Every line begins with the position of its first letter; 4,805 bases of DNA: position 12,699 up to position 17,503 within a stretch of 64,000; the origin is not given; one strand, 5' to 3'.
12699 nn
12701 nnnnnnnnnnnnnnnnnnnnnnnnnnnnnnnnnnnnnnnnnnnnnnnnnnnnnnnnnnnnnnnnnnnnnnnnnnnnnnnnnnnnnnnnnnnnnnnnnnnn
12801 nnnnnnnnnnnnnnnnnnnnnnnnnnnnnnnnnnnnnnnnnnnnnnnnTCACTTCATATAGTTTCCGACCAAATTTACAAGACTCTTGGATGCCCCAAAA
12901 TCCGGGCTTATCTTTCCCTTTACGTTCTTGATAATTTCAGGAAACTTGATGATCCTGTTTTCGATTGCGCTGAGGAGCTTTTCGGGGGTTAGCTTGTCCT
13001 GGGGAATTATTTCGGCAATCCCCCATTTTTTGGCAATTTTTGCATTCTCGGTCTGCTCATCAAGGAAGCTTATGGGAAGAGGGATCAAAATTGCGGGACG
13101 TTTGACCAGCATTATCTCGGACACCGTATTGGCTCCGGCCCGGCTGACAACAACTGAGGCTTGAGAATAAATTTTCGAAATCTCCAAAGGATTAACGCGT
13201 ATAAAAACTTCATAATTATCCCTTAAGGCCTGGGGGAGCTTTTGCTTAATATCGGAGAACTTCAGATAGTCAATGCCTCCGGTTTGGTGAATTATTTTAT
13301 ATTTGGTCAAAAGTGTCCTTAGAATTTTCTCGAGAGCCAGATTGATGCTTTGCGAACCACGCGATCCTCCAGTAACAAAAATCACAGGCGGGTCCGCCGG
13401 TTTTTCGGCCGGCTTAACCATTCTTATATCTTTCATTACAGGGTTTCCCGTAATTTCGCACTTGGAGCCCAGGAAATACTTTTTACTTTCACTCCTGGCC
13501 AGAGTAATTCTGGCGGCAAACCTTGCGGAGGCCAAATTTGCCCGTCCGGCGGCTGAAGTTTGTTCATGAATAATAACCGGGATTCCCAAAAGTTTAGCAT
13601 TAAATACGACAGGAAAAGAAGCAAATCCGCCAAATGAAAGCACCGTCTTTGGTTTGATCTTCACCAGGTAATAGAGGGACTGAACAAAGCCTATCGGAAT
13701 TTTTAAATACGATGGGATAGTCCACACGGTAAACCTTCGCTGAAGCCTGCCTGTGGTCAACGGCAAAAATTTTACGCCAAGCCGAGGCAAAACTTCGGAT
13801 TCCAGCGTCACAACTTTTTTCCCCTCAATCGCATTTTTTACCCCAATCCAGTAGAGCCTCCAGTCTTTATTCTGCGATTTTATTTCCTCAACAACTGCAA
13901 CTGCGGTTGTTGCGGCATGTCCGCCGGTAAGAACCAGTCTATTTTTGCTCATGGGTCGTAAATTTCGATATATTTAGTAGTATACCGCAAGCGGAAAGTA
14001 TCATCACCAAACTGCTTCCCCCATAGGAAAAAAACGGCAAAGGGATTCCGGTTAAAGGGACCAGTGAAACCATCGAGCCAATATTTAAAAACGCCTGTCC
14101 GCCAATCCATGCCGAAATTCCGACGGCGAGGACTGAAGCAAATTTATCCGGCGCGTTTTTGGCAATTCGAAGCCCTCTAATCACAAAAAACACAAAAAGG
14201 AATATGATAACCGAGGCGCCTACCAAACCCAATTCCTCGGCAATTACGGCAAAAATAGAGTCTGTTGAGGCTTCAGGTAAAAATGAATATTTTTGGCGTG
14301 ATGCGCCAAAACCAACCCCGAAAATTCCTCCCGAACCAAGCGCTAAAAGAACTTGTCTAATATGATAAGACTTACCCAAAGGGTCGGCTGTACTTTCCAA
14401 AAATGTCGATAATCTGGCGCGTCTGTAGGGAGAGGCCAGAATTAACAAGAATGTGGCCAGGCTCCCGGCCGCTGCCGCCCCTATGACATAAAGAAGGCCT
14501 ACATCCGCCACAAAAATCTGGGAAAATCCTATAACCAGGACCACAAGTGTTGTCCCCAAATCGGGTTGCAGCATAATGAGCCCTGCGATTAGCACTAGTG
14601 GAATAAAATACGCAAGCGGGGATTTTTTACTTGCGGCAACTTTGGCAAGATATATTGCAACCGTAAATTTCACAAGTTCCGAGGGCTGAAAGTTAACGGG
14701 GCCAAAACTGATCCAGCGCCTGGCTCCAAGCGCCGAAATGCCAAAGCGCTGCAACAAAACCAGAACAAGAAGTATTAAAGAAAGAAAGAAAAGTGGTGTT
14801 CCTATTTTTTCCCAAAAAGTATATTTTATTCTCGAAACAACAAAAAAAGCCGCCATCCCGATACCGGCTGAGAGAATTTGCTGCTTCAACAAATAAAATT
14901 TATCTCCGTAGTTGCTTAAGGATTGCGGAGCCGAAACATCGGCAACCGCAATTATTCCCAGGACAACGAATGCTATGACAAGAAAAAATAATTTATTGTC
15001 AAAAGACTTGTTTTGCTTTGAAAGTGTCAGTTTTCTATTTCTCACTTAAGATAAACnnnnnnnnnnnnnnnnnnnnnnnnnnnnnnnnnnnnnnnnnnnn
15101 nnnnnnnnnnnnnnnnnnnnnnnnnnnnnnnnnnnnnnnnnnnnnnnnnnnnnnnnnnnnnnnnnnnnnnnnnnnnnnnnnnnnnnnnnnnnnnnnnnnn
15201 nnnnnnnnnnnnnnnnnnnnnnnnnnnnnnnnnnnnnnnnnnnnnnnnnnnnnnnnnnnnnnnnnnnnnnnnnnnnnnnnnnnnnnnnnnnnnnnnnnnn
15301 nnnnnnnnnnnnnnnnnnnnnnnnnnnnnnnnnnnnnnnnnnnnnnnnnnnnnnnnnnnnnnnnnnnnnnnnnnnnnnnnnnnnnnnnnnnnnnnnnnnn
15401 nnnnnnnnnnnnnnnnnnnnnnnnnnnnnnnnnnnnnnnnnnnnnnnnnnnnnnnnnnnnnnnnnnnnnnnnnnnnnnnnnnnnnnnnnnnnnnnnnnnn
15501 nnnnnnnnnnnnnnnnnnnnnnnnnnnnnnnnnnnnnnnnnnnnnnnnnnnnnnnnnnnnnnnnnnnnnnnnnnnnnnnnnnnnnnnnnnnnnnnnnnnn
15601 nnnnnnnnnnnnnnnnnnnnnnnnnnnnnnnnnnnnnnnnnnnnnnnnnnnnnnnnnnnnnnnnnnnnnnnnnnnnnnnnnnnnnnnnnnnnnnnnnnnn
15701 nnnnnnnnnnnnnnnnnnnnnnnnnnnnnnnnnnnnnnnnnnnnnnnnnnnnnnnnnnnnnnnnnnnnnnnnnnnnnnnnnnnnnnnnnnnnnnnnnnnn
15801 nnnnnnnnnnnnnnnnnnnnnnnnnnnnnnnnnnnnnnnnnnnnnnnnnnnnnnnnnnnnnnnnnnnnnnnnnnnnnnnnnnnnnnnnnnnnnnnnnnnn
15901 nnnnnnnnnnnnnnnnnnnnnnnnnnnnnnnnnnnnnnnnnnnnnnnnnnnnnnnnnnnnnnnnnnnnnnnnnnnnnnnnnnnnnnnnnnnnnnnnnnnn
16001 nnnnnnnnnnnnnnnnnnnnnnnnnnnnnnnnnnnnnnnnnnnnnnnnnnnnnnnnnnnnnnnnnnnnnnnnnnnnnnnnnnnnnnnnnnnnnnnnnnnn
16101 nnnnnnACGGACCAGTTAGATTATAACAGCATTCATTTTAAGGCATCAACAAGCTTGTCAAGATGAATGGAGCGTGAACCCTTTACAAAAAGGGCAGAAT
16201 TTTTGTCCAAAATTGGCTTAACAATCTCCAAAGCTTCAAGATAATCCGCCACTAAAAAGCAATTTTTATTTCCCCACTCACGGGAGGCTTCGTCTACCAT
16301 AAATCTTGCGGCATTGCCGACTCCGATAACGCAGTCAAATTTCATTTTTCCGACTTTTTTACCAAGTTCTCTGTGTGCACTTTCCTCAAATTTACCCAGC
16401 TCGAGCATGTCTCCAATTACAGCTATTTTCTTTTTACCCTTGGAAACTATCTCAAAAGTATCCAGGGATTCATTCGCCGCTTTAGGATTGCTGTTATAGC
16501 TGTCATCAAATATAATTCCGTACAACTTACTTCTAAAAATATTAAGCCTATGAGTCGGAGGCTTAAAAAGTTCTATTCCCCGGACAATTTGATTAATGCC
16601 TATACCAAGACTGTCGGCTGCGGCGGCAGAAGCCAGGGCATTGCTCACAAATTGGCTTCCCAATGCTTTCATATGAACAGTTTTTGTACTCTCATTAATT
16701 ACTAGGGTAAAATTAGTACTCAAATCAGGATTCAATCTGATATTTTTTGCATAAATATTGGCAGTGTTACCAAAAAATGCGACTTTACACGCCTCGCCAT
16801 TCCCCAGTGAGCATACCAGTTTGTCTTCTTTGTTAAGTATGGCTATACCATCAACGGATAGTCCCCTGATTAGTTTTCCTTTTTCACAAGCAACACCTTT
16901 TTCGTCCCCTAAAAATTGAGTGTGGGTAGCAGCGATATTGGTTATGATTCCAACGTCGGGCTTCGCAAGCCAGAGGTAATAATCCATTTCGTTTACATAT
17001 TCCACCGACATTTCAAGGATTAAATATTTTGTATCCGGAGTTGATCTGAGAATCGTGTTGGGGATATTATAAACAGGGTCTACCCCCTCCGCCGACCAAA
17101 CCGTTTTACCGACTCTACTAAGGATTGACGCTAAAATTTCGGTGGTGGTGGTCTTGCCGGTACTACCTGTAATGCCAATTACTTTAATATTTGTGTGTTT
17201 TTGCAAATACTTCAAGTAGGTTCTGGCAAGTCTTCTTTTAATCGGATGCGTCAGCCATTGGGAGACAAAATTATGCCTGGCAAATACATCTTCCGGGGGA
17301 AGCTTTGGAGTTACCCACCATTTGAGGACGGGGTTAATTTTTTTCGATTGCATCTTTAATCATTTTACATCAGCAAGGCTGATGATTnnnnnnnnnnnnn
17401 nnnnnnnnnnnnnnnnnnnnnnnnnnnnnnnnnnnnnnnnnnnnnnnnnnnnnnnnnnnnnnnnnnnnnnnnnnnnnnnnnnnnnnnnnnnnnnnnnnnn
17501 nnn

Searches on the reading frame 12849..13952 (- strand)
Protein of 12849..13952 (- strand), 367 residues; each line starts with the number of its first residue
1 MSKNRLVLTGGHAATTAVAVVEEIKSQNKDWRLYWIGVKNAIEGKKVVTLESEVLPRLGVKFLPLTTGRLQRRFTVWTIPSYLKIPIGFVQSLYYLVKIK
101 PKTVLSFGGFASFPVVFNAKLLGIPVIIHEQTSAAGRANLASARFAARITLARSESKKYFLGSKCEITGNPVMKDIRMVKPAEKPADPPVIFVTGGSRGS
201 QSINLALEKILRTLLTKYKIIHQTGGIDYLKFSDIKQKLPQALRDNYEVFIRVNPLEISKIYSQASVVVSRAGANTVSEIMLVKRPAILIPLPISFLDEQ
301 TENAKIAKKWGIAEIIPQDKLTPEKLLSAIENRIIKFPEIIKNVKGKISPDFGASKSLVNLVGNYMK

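Call 10: search_protein_families(library=pfam, proteins=[window:12849-13952:-], max_evalue=0.001)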
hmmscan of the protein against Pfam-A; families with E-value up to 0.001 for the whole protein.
window:12849-13952:- (367 aa): 2 families
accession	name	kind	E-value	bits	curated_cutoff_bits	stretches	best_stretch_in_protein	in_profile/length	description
PF04101.22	Glyco_tran_28_C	-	9e-28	97.8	22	1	190-332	1-139/166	Glycosyltransferase family 28 C-terminal domain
PF03033.26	Glyco_transf_28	-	1e-21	77.9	26.2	1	9-149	8-137/139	Glycosyltransferase family 28 N-terminal domain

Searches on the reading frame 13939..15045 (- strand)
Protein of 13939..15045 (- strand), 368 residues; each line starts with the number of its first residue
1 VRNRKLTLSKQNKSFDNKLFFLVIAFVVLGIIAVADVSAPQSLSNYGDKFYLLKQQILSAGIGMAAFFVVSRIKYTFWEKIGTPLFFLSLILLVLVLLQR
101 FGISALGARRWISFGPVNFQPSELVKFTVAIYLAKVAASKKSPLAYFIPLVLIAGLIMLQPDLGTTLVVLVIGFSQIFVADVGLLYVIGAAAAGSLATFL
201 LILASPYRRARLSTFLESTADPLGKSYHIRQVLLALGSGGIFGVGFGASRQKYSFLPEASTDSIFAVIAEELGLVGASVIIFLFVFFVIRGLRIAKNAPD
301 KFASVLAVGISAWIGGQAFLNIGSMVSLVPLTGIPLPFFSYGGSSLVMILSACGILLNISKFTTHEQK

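Call 10: search_protein_families(library=pfam, proteins=[window:13939-15045:-], max_evalue=0.001)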
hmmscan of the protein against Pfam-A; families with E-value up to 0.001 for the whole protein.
window:13939-15045:- (368 aa): 1 family
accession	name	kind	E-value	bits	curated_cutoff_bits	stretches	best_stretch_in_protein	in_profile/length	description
PF01098.24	FTSW_RODA_SPOVE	-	1.3e-102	343.9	26.4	1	19-364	4-355/356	Cell cycle protein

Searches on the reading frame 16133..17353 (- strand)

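Call 10: search_protein_families(library=pfam, proteins=[window:16133-17353:-], max_evalue=0.001)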
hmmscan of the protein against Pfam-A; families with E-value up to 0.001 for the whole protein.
window:16133-17353:- (406 aa): 3 families
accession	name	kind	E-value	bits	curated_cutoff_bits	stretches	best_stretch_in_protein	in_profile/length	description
PF08245.18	Mur_ligase_M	-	1.6e-32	113.6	24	1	61-246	1-200/200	Mur ligase middle domain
PF02875.26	Mur_ligase_C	-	2.7e-14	54.5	28.4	1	268-394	1-127/127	Mur ligase, glutamate ligase domain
PF01656.29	CbiA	-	0.00072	20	25.4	1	58-245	3-54/125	CobQ/CobB/MinD/ParA nucleotide binding domain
